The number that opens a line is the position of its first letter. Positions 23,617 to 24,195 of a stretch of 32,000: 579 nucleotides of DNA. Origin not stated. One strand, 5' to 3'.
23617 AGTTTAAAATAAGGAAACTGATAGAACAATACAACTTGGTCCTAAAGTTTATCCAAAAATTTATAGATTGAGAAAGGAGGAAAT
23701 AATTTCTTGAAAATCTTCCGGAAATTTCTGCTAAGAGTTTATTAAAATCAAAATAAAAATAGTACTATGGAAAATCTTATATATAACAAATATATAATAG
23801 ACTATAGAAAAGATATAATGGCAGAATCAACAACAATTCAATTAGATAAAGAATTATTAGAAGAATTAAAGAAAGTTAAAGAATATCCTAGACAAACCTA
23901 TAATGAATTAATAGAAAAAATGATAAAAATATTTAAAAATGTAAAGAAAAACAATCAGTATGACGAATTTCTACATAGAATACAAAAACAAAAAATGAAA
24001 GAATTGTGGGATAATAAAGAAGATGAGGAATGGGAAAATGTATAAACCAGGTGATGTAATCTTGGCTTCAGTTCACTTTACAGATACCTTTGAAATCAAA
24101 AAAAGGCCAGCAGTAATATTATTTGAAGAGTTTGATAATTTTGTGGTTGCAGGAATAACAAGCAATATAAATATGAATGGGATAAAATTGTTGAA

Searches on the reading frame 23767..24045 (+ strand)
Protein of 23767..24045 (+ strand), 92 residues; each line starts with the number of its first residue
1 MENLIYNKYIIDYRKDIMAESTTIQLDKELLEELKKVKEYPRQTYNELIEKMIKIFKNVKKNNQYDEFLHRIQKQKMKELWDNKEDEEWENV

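Call 86: search_protein_families(library=pfam, proteins=[window:23767-24045:+], max_evalue=0.01)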
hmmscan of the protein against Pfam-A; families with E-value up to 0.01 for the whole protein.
window:23767-24045:+ (92 aa): 1 family
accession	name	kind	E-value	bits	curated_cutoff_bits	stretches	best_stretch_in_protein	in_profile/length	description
PF24434.1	DUF7557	-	4.7e-08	32.8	25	1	22-57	2-36/45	Family of unknown function (DUF7557)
